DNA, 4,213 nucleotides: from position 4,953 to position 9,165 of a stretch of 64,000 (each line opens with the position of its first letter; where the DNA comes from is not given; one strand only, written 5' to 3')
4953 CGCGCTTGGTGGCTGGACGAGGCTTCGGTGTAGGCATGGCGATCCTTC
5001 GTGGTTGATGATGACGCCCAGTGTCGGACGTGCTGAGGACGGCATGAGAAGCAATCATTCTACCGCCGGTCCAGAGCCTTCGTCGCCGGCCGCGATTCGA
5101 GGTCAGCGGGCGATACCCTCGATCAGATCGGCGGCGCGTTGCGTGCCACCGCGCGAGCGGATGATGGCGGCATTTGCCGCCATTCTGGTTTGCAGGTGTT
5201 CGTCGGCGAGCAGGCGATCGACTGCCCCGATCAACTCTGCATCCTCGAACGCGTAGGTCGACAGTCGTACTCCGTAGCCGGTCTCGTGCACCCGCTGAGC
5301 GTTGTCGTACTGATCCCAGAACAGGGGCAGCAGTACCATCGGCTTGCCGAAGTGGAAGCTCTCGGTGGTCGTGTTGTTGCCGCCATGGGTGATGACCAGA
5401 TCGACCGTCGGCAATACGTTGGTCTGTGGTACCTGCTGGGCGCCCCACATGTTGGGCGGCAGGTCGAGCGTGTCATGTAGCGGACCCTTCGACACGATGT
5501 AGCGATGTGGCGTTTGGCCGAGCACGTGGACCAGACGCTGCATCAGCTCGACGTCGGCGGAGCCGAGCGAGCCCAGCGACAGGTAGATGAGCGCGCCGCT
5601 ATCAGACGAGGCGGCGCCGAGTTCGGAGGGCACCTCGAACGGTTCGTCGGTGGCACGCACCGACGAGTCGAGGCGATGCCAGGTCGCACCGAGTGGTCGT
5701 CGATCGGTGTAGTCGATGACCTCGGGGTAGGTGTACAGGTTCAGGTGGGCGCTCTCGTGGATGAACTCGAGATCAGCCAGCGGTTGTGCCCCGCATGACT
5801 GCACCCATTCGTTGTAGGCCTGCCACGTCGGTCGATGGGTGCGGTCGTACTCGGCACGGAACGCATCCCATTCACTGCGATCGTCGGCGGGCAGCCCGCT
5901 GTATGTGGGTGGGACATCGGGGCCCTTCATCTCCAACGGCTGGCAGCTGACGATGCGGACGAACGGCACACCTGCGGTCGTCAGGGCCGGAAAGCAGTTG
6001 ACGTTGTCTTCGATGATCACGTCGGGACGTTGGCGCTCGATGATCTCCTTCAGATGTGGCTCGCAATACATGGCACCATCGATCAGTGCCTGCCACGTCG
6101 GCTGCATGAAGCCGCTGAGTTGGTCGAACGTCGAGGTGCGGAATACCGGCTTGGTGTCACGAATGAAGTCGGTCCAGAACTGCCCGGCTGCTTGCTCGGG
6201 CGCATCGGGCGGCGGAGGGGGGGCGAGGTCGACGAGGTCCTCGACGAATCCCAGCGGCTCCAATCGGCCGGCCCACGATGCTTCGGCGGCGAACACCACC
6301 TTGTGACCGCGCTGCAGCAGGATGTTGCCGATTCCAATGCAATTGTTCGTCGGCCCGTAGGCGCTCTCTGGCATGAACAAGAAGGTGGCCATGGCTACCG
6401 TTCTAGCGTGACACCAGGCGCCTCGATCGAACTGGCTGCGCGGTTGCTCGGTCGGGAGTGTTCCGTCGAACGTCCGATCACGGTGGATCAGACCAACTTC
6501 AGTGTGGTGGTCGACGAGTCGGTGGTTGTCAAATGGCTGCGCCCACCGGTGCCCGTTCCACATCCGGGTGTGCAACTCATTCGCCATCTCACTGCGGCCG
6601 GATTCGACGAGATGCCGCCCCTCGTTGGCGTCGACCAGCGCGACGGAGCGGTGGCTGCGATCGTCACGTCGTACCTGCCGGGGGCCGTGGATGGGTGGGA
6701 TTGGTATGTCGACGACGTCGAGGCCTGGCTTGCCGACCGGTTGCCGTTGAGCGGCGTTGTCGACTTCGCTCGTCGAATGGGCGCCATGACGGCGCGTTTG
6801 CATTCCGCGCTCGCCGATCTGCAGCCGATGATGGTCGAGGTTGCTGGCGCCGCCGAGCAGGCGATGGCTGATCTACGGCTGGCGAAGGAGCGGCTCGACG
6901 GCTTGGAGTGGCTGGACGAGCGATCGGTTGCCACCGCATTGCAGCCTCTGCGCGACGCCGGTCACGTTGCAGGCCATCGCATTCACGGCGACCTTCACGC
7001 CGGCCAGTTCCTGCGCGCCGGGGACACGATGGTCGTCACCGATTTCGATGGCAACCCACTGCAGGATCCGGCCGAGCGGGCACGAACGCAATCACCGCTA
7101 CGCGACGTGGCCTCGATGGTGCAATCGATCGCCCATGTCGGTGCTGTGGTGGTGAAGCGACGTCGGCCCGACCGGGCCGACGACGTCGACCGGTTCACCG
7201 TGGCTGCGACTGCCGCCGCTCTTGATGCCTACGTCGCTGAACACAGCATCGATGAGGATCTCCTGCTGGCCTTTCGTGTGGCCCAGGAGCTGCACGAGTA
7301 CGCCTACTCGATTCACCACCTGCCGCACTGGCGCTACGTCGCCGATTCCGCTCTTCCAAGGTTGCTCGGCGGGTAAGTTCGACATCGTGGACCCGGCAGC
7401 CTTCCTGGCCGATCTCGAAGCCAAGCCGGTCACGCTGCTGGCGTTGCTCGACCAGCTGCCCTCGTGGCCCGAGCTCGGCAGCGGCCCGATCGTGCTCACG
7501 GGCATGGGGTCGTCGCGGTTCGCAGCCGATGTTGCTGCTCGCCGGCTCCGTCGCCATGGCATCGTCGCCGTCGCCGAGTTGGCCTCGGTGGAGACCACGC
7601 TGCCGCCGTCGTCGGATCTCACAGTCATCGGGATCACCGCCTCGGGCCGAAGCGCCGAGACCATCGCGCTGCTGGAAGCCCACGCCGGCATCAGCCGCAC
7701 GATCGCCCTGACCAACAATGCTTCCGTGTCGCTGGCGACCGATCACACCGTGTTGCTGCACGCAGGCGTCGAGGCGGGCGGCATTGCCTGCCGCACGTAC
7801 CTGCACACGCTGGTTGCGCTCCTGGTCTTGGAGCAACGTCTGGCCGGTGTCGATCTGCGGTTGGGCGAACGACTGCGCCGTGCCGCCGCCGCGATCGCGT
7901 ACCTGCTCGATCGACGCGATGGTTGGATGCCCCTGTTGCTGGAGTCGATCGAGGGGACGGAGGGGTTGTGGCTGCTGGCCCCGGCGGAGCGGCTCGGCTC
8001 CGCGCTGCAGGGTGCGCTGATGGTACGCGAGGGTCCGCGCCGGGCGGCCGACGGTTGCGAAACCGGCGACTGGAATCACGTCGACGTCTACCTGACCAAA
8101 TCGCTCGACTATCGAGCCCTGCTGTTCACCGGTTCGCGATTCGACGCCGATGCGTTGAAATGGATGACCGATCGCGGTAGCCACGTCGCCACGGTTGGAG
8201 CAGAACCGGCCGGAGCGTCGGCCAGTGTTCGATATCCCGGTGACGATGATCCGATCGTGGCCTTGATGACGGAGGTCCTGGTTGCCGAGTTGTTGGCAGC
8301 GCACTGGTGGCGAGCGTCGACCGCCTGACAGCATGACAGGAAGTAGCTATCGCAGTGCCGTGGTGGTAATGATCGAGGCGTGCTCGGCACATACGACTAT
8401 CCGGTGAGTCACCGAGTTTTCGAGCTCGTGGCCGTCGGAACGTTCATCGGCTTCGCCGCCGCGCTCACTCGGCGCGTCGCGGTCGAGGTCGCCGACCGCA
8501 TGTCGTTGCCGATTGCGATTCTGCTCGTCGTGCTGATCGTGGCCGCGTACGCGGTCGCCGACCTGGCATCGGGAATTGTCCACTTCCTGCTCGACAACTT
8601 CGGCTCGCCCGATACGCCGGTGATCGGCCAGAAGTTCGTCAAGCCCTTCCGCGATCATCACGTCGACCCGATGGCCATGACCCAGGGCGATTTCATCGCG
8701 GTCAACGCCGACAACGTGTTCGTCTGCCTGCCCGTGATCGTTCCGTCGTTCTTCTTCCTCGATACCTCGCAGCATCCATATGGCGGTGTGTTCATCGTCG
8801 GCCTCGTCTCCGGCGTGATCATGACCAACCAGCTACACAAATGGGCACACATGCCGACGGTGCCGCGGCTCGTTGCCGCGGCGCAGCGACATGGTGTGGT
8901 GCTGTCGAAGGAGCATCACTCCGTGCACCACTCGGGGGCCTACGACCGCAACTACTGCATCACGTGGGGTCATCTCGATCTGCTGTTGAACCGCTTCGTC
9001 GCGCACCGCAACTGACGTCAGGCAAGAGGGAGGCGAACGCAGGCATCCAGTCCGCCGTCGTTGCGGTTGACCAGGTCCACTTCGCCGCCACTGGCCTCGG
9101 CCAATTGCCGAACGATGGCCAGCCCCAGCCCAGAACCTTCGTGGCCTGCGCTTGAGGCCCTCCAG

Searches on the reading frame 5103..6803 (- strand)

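Call 70: search_protein_families(library=pfam, proteins=[window:5103-6803:-], max_evalue=0.00001)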
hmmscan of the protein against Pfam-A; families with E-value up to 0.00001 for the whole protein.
window:5103-6803:- (566 aa): 3 families
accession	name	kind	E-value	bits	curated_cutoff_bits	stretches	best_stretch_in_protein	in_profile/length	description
PF00201.24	UDPGT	-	4.9e-16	59.1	19.5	1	388-536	260-410/499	UDP-glucoronosyl and UDP-glucosyl transferase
PF06722.18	EryCIII-like_C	-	7.9e-15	55.5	31.7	1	439-539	20-120/145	Erythromycin biosynthesis protein CIII-like, C-terminal domain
PF04101.22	Glyco_tran_28_C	-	1.1e-10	42.2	22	1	466-545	71-154/166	Glycosyltransferase family 28 C-terminal domain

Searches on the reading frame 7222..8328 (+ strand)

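Call 70: search_protein_families(library=pfam, proteins=[window:7222-8328:+], max_evalue=0.00001)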
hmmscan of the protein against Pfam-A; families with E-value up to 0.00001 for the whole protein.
window:7222-8328:+ (368 aa): 1 family
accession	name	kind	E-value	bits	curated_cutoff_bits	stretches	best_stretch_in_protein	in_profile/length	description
PF01380.27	SIS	-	1.7e-07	31.6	25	1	90-202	8-127/131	SIS domain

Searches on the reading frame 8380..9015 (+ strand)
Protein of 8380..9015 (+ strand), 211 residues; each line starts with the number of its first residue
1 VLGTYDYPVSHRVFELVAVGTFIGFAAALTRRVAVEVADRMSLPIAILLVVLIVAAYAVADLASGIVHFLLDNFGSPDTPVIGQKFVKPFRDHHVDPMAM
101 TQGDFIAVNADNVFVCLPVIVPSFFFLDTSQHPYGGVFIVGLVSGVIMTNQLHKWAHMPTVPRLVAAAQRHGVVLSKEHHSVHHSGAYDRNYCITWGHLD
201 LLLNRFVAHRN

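Call 70: search_protein_families(library=pfam, proteins=[window:8380-9015:+], max_evalue=0.00001)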
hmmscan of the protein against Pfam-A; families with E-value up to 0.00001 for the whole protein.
window:8380-9015:+ (211 aa): 1 family
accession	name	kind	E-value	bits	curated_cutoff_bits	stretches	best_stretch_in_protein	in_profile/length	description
PF10520.15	Lipid_desat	-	8.1e-45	153.4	26.4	1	57-206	1-154/175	Lipid desaturase domain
